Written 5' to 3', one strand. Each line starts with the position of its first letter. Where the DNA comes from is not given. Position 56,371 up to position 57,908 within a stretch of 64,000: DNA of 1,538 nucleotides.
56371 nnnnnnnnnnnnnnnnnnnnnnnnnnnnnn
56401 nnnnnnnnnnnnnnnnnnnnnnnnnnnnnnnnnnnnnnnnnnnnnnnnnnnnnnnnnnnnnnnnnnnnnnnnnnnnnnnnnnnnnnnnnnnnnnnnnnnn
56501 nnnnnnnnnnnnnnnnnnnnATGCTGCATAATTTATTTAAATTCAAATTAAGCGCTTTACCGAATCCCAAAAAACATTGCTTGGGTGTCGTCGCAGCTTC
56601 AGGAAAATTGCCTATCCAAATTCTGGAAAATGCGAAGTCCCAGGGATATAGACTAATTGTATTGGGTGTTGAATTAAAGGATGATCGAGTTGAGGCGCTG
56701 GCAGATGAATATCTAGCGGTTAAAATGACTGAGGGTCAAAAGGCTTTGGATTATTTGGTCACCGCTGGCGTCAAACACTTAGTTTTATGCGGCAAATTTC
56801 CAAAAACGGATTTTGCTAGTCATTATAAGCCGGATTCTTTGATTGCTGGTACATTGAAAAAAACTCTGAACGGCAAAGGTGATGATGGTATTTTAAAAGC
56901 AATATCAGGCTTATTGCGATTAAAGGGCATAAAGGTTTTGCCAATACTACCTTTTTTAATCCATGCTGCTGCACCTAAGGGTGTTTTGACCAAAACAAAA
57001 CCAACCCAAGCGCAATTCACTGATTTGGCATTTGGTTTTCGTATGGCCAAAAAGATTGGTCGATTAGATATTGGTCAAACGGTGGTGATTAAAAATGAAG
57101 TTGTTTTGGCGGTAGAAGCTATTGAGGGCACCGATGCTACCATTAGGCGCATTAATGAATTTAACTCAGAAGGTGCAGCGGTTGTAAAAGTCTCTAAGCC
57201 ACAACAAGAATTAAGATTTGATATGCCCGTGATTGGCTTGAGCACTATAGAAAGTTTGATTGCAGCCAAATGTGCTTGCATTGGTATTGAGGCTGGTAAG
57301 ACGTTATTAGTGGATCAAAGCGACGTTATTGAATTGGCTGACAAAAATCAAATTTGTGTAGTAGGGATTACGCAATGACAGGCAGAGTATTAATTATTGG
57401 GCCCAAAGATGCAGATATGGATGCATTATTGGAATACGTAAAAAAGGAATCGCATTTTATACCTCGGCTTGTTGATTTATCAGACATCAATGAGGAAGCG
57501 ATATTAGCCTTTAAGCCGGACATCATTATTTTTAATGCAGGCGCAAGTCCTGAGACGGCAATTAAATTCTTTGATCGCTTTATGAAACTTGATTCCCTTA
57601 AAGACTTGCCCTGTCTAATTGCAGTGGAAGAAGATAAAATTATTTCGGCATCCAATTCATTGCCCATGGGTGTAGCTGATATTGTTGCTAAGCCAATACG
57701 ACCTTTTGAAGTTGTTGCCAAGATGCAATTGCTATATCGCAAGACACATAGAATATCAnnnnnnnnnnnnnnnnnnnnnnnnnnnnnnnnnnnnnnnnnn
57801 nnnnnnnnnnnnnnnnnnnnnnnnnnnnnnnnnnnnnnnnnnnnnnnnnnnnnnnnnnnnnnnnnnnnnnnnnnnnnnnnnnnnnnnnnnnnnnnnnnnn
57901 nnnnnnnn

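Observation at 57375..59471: A phosphorylation-independent OmpR-type regulator is translationally coupled to lpxI and sits directly upstream of glnA.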

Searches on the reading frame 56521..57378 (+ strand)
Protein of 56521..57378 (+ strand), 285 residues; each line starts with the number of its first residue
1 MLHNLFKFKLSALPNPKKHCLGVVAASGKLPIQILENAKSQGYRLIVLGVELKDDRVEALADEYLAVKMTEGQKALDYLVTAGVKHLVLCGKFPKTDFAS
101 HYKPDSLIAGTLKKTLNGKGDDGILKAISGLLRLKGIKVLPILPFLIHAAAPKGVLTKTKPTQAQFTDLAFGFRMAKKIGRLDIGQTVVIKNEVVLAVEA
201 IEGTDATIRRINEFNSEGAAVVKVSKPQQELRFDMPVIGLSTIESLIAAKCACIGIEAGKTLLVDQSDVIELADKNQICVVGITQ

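Call 3: search_protein_families(library=pfam, proteins=[window:56521-57378:+], max_evalue=0.01)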
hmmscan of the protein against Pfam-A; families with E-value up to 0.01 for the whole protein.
window:56521-57378:+ (285 aa): 2 families
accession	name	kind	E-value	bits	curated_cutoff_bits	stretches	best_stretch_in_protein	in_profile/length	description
PF06230.17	LpxI_C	-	9.7e-50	168.3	25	1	152-281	1-131/131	LpxI C-terminal domain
PF17930.7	LpxI_N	-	6.6e-22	78.3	25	1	21-142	2-122/129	LpxI N-terminal domain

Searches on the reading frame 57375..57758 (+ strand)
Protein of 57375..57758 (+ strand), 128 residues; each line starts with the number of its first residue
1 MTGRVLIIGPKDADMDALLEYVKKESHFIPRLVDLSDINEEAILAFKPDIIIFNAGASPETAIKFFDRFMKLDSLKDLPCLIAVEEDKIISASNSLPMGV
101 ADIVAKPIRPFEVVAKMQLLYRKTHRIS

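Call 32: search_protein_representatives(alignment_id=A2)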
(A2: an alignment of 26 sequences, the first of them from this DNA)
Query: 26 sequences, 126 profile positions. Proteins with E-value up to 0.001 (for the whole library): 50076; up to 1e-10: 2010; up to 1e-30: 2. The best 150 are listed.
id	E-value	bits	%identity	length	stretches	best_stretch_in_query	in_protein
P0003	2.9e-44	166.3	-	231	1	1-126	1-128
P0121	5.5e-39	149.3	-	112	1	1-110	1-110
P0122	2.4e-29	118.2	-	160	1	42-126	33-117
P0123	4.6e-27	110.8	-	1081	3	4-117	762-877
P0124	6.7e-27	110.2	-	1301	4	2-120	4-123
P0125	2.4e-26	108.4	-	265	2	1-114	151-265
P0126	3.5e-26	107.9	-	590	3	33-120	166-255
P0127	1.4e-25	106.0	-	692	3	3-117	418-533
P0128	5.7e-25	104.0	-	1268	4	6-120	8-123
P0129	6.4e-25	103.8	-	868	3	4-116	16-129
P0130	2.0e-24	102.2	-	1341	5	13-121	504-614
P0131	7.3e-24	100.4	-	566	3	3-123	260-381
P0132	7.9e-24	100.3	-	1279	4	5-110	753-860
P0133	1.3e-23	99.6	-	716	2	4-117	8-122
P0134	1.3e-23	99.6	-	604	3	4-119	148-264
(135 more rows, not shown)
